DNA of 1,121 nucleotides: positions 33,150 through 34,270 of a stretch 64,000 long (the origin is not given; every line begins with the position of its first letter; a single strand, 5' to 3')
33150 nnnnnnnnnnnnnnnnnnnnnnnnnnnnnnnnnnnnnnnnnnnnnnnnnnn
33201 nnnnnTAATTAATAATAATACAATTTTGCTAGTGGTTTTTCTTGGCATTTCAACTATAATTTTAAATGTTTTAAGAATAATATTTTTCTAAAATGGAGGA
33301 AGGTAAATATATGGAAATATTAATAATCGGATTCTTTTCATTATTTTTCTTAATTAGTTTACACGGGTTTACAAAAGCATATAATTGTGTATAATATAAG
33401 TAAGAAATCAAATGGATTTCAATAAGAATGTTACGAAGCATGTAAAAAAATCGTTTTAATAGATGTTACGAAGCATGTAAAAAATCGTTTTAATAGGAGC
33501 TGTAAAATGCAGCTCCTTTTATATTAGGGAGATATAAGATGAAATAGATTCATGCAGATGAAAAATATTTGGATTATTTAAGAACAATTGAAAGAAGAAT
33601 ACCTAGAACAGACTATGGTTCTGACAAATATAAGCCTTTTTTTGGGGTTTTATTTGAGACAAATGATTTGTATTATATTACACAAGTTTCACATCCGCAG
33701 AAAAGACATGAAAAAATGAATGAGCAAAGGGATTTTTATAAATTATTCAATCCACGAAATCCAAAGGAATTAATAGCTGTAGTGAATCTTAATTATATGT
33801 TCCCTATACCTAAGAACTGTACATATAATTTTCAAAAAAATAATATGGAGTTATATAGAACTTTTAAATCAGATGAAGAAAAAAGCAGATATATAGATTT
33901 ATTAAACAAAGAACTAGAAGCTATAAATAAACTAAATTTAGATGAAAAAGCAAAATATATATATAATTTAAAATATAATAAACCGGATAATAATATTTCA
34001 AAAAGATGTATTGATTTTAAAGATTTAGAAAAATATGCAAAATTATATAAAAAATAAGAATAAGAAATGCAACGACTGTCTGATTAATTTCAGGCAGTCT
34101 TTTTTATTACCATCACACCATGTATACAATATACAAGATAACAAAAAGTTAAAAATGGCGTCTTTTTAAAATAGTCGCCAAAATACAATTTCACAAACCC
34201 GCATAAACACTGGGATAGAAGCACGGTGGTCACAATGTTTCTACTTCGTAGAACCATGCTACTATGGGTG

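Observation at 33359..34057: Type III toxIN/abiQ-like module whose toxN carries an amber stop at codon 3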

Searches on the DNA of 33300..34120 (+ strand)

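Call 9: search_dna_similar(query=window:33300-34120:+, collection=plasmids, mode=distant)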
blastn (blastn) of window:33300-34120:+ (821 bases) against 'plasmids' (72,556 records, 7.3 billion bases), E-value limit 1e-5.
Records with a match: 1; places in all: 1; records where one place covers at least 80% of the query: 0.
Best place of each record, by identity: 60-80% 1.
By first word of the organism name: Clostridium 1.
By predicted mobility (MOB-suite, as given by PLSDB): non-mobilizable 1.
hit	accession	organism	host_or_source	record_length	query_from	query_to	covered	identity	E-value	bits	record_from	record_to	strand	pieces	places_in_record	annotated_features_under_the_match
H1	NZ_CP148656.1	Clostridium perfringens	Homo sapiens,single cell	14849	290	734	54%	68.2%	3e-31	143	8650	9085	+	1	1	type III toxin-antitoxin system ToxN/AbiQ family toxin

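Call 10: search_dna_similar(query=window:33300-34120:+, collection=phages, mode=distant)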
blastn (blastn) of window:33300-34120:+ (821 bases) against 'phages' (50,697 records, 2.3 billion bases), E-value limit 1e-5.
No match.

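Call 24: search_rna_families(source=window, start=33340, end=33560, threshold=evalue, max_evalue=10, show_alignments=3)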
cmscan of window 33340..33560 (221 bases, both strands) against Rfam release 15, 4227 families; matches with E-value up to 10: 6.
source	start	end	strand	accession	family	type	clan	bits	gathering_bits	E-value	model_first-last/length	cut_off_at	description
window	33427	33517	+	RF02730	JA02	Gene; sRNA;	-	17.5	49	4.1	1-116/116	no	Aggregatibacter sRNA JA02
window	33489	33543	+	RF00161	nos_TCE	Cis-reg;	-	14.3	60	3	1-64/64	no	Nanos 3' UTR translation control element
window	33500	33543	+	RF03133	S4-Fusobacteriales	Cis-reg; leader;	CL00119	14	48.8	8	1-60/60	no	S4-Fusobacteriales ribosomal protein leader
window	33491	33560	-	RF00082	SraG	Gene; sRNA;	-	13.3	50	5.1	109-177/177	5'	SraG RNA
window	33340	33386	+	RF02143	HYMAI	Gene; lncRNA;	-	12.8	80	1.4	202-241/241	5'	Hydatidiform mole associated and imprinted conserved region 1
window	33417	33535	+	RF03532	SQ2397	Cis-reg;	-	12.3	100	6.5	1-243/243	no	Cis-regulator of HTH transcription factor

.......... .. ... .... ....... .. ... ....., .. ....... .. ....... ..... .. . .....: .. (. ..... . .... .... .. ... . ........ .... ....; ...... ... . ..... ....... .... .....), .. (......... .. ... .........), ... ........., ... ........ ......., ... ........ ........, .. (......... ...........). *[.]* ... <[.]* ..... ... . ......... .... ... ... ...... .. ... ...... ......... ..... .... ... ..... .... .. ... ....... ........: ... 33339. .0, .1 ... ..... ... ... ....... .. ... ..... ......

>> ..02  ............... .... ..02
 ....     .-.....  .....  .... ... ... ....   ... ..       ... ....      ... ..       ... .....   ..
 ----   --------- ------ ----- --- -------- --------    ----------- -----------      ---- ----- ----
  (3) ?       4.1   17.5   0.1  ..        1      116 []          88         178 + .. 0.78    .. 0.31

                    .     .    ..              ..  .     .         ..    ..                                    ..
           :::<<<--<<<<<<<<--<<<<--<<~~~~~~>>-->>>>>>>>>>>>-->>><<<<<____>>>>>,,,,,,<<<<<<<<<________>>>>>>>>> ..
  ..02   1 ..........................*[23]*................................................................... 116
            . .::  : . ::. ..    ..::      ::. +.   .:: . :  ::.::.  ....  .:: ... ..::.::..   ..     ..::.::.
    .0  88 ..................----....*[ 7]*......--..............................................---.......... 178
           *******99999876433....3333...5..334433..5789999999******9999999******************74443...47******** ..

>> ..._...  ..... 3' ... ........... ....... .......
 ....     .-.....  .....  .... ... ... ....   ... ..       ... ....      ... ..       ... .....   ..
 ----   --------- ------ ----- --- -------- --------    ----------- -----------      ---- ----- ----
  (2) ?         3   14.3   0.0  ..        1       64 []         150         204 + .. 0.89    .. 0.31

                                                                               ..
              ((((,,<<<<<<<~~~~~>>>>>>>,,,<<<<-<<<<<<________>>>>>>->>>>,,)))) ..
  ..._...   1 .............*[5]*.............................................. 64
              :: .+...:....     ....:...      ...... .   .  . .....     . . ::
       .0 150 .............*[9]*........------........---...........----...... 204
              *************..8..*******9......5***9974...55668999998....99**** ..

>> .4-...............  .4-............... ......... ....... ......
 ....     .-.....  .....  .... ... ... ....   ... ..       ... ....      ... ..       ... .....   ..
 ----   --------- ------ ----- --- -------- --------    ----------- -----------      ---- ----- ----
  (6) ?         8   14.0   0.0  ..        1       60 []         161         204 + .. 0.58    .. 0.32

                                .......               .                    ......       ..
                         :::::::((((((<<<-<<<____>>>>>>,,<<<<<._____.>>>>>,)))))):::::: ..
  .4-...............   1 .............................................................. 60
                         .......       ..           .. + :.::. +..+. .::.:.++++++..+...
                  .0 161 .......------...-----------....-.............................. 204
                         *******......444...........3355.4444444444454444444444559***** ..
